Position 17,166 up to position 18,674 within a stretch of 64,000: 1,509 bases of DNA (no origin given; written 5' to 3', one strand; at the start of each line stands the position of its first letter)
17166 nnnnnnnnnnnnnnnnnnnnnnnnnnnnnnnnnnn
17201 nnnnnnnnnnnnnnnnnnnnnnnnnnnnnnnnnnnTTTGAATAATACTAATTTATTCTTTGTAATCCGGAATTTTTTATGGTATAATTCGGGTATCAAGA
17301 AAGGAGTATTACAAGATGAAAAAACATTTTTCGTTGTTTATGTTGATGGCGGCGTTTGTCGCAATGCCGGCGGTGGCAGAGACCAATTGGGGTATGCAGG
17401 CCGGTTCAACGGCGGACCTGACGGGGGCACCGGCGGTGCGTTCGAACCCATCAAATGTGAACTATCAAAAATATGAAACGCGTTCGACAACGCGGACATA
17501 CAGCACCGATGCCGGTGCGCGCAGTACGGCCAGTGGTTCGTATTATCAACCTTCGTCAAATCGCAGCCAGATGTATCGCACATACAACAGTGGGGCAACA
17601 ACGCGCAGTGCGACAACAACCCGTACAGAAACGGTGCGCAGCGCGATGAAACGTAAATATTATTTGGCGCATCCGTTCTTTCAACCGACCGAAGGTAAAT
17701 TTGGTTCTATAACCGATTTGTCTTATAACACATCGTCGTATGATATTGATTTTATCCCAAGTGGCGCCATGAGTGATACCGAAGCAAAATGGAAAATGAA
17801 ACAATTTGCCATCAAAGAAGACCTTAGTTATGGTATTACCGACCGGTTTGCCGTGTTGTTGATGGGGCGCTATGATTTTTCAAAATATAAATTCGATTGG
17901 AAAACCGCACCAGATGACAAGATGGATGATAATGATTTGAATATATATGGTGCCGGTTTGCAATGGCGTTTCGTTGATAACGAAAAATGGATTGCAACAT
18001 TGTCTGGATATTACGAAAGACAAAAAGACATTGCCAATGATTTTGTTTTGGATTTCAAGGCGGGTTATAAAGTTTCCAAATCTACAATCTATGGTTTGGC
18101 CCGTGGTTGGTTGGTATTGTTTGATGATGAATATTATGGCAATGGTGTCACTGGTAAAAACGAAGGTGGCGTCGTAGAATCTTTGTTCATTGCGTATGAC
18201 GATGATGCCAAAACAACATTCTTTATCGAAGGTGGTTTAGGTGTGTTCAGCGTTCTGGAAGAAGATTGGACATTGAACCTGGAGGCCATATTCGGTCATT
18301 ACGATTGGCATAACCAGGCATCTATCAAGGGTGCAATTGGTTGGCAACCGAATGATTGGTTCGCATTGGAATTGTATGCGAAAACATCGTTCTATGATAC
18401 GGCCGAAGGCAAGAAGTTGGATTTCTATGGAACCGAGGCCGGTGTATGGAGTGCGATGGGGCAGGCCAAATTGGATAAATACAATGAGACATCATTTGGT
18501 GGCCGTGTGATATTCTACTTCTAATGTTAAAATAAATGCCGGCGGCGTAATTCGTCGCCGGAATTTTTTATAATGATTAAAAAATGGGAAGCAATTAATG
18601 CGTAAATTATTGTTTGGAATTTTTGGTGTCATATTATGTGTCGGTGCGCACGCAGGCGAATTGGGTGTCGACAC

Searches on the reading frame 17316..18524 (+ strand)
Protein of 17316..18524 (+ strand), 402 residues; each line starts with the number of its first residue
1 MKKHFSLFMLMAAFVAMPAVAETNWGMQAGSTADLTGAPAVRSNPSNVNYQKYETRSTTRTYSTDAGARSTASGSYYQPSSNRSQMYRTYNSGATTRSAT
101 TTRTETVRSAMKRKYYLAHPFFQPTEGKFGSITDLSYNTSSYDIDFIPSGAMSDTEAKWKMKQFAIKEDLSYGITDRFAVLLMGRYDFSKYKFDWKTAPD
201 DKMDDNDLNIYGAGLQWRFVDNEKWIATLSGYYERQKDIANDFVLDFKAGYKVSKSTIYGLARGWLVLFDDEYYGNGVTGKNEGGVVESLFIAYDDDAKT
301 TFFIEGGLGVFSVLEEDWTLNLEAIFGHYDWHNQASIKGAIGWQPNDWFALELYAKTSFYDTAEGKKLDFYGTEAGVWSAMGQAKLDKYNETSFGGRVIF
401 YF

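Call 13: search_protein_families(library=pfam, proteins=[window:17316-18524:+], max_evalue=1)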
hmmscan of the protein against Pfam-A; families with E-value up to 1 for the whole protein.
window:17316-18524:+ (402 aa): 1 family
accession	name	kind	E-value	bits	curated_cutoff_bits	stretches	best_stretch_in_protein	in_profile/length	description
PF16819.11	DUF5074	-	0.018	14.5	27.2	1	147-256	223-338/353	Domain of unknown function (DUF5074)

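Call 14: search_protein_families(library=ncbifam, proteins=[window:17316-18524:+], max_evalue=1)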
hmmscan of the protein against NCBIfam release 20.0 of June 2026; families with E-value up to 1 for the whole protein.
window:17316-18524:+ (402 aa): 0 families

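Call 23: find_encoding_contigs(protein=window:17316-18524:+, flank=4000, max_places=10)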
Protein window:17316-18524:+ (402 aa): 22 contigs read that carry it; 7 places shown.
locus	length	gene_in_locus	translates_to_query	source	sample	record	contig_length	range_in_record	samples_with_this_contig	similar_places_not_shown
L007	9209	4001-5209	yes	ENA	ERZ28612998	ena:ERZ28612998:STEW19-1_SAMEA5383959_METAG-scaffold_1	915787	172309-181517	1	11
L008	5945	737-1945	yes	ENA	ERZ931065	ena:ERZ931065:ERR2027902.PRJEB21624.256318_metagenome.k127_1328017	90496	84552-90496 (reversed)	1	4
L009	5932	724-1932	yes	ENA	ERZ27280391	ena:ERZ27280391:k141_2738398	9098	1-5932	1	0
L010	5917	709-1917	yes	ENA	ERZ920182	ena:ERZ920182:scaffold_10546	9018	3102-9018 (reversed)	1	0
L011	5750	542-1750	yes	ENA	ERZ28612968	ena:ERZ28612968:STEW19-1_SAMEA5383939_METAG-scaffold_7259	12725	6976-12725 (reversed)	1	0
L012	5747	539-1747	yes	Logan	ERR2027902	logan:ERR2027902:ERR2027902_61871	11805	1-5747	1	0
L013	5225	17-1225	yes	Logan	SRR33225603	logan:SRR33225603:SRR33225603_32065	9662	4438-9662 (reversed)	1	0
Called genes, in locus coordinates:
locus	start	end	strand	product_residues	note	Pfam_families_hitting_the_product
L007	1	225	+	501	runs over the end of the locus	PF00595:PDZ (weak), PF17820:PDZ_6 (weak), PF03572:Peptidase_S41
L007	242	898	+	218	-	PF01569:PAP2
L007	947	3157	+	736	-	PF17854:FtsK_alpha, PF01580:FtsK_SpoIIIE, PF01935:DUF87 (weak), PF09397:FtsK_gamma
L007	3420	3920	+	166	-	-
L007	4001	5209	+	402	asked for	-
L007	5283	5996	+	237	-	-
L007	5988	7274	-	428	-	PF05496:RuvB_N, PF06068:TIP49 (weak), PF00158:Sigma54_activat (faint), PF14532:Sigma54_activ_2 (weak), PF00004:AAA, PF07728:AAA_5, PF16193:AAA_assoc_2, PF12002:MgsA_C, +4 more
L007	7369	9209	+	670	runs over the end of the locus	PF02130:YbeY, PF20154:LNT_N, PF00795:CN_hydrolase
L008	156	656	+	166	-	-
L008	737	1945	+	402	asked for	-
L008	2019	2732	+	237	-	-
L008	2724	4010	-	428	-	PF05496:RuvB_N, PF06068:TIP49 (weak), PF00158:Sigma54_activat (faint), PF14532:Sigma54_activ_2 (weak), PF00004:AAA, PF07728:AAA_5, PF16193:AAA_assoc_2, PF12002:MgsA_C, +4 more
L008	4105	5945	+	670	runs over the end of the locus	PF02130:YbeY, PF20154:LNT_N, PF00795:CN_hydrolase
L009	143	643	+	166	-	-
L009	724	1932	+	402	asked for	-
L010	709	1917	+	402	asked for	-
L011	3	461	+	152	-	?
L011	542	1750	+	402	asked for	-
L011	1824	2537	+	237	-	-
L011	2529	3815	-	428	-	PF05496:RuvB_N, PF06068:TIP49 (weak), PF00158:Sigma54_activat (faint), PF14532:Sigma54_activ_2 (weak), PF00004:AAA, PF07728:AAA_5, PF16193:AAA_assoc_2, PF12002:MgsA_C, +4 more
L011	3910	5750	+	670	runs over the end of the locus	PF02130:YbeY, PF20154:LNT_N, PF00795:CN_hydrolase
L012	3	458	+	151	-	?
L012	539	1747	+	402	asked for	-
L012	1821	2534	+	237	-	-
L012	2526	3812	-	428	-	PF05496:RuvB_N, PF06068:TIP49 (weak), PF00158:Sigma54_activat (faint), PF14532:Sigma54_activ_2 (weak), PF00004:AAA, PF07728:AAA_5, PF16193:AAA_assoc_2, PF12002:MgsA_C, +4 more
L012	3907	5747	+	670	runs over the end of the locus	PF02130:YbeY, PF20154:LNT_N, PF00795:CN_hydrolase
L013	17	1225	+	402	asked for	-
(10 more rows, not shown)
